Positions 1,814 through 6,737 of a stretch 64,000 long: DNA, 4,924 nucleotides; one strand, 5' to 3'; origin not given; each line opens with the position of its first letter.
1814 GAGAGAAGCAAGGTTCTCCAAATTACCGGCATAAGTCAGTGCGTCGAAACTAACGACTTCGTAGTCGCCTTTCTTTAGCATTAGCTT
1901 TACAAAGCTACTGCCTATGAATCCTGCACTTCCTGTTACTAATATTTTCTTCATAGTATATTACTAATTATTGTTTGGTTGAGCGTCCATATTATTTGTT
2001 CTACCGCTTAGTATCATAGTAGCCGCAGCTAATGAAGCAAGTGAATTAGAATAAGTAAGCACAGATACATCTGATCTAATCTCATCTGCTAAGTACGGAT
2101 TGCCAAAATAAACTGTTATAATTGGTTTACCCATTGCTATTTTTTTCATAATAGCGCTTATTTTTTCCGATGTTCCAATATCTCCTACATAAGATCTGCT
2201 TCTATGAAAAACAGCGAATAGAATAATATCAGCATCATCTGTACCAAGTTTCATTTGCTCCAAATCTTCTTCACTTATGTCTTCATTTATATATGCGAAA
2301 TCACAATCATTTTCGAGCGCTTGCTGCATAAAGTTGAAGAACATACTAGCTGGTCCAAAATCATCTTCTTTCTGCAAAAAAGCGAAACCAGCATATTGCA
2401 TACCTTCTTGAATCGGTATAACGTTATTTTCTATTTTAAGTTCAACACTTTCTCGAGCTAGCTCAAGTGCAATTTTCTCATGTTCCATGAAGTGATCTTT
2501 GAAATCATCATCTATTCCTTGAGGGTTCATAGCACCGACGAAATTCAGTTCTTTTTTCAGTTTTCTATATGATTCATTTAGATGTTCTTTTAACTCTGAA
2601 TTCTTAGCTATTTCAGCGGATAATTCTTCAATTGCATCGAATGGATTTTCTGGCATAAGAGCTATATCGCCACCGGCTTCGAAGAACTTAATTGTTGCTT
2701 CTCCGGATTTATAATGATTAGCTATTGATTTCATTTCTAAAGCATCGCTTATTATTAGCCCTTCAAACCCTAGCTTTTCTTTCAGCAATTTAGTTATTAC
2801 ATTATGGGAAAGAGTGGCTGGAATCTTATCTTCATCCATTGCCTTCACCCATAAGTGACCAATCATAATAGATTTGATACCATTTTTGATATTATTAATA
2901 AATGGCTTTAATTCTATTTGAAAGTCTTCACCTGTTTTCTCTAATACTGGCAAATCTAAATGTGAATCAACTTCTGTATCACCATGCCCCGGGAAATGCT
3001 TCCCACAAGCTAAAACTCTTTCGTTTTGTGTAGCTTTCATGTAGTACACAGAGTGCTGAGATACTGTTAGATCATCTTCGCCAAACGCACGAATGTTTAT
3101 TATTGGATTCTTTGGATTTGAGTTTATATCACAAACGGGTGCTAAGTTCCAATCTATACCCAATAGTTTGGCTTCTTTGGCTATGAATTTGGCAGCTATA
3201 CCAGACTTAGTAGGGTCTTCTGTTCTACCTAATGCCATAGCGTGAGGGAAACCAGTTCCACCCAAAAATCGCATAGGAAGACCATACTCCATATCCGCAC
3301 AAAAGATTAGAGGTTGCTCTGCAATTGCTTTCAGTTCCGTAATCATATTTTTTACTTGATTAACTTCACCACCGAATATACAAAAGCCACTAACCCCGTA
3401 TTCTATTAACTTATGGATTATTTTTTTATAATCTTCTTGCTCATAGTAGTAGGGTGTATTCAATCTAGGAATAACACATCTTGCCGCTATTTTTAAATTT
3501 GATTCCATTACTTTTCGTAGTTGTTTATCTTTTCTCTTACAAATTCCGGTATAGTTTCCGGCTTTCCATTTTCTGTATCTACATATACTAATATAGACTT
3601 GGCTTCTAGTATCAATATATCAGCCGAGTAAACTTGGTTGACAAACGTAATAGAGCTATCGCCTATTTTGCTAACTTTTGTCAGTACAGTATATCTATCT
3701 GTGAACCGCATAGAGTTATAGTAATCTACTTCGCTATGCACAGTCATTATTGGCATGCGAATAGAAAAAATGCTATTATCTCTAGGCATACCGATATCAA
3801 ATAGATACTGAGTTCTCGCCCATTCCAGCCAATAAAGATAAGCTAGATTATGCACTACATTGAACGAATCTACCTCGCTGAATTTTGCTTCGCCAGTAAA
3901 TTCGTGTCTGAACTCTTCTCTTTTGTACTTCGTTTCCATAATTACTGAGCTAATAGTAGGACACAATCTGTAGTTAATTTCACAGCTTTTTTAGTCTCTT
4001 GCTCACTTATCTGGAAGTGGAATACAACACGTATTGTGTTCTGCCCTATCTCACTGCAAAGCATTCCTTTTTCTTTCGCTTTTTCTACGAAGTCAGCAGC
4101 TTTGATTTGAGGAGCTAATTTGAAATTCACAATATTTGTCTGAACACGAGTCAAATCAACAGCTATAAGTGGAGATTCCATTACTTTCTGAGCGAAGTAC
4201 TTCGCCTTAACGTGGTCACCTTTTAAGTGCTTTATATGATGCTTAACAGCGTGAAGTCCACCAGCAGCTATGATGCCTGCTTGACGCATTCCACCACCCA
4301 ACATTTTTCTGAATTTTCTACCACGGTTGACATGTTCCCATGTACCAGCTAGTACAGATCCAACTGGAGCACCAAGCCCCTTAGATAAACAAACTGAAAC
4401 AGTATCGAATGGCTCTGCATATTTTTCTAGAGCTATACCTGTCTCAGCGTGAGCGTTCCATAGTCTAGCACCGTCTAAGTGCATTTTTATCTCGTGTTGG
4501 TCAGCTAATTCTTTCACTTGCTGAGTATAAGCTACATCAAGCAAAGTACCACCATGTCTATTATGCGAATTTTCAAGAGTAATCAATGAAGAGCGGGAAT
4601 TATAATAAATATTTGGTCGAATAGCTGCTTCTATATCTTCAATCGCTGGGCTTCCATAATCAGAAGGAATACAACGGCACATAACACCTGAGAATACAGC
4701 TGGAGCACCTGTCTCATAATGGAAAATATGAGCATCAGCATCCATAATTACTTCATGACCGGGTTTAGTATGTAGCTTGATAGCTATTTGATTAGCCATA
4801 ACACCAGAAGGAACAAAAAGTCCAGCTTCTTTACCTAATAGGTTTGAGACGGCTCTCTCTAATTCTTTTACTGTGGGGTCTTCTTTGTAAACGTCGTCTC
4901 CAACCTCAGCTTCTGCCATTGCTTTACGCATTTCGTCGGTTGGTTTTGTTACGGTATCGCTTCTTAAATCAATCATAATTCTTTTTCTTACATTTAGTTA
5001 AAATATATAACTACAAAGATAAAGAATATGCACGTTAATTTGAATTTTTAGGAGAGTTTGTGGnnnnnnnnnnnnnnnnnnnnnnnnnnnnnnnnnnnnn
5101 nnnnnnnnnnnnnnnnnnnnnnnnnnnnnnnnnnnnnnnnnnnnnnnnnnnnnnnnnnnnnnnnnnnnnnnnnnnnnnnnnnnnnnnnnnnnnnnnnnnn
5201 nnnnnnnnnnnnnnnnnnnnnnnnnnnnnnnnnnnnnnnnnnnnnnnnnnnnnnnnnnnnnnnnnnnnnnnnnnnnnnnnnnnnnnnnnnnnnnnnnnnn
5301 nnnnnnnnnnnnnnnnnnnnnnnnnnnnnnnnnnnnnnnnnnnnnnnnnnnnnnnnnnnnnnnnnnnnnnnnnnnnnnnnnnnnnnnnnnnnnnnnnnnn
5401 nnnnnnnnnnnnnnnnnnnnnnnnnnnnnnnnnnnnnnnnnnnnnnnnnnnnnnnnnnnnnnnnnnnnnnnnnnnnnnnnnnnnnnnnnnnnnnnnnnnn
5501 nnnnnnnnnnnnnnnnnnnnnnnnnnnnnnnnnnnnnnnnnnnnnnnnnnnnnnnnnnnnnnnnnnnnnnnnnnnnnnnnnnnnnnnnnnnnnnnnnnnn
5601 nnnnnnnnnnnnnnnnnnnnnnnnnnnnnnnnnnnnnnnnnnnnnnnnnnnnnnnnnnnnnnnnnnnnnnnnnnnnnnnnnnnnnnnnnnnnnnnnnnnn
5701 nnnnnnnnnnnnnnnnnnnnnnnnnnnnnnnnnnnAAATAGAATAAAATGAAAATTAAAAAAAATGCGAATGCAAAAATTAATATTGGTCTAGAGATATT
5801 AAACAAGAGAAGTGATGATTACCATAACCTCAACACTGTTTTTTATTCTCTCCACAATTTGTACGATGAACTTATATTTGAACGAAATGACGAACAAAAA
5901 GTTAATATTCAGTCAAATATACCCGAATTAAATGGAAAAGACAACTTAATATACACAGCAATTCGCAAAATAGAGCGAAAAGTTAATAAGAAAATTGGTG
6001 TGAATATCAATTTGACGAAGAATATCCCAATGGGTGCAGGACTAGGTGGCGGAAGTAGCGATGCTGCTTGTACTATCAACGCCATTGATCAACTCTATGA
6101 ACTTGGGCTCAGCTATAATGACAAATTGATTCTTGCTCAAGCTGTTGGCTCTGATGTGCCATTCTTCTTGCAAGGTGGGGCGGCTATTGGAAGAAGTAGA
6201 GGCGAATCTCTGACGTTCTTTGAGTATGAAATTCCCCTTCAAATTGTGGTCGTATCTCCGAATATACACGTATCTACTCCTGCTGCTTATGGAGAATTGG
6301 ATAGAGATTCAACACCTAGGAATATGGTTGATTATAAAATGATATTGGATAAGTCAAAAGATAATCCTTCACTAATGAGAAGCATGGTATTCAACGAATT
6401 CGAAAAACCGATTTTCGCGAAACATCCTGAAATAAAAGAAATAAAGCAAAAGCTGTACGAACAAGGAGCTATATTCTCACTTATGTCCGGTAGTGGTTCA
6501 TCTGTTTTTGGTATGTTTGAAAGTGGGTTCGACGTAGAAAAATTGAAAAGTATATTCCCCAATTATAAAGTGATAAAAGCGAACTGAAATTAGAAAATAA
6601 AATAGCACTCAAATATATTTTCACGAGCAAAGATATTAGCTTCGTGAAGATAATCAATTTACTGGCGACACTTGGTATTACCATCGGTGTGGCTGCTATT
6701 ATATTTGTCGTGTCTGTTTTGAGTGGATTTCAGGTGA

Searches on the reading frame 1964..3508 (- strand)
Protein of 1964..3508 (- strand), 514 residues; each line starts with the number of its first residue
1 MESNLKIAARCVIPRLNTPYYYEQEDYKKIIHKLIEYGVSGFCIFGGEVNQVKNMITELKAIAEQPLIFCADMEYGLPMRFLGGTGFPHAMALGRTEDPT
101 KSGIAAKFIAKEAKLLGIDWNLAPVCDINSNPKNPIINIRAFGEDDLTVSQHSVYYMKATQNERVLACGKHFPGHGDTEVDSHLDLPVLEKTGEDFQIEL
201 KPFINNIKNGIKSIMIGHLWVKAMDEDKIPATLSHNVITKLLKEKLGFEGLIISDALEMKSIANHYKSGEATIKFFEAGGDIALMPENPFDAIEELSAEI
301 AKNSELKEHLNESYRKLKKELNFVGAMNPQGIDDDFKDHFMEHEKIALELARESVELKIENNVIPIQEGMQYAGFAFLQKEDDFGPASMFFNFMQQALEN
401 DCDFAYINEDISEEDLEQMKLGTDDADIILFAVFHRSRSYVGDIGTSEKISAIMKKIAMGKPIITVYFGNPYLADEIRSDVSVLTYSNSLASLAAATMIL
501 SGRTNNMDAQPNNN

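Call 56: search_protein_families(library=pfam, proteins=[window:1964-3508:-], max_evalue=0.00001)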
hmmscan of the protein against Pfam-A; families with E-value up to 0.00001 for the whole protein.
window:1964-3508:- (514 aa): 1 family
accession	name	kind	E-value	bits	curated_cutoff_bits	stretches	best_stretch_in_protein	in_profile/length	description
PF00933.27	Glyco_hydro_3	-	1.4e-66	225.5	27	1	33-317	23-313/316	Glycosyl hydrolase family 3 N terminal domain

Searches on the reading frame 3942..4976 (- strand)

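Call 56: search_protein_families(library=pfam, proteins=[window:3942-4976:-], max_evalue=0.00001)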
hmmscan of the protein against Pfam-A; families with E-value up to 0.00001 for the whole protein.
window:3942-4976:- (344 aa): 3 families
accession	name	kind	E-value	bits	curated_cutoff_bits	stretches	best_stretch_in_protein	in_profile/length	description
PF01212.27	Beta_elim_lyase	-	8.2e-99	331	27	1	3-286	1-286/288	Beta-eliminating lyase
PF00202.27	Aminotran_3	-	4.8e-07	29.3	30.5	0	277-334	352-398/403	Aminotransferase class-III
PF00155.27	Aminotran_1_2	-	4.9e-06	26.4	19.7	1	12-309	18-332/361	Aminotransferase class I and II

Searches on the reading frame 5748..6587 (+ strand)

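Call 56: search_protein_families(library=pfam, proteins=[window:5748-6587:+], max_evalue=0.00001)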
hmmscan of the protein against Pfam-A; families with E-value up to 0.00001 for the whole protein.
window:5748-6587:+ (279 aa): 2 families
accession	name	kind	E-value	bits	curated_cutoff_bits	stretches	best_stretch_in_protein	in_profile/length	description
PF00288.32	GHMP_kinases_N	-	5e-18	65.5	22.3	1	66-144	1-87/87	GHMP kinases N terminal domain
PF08544.19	GHMP_kinases_C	-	1e-10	42.3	21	1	205-270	9-79/85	GHMP kinases C terminal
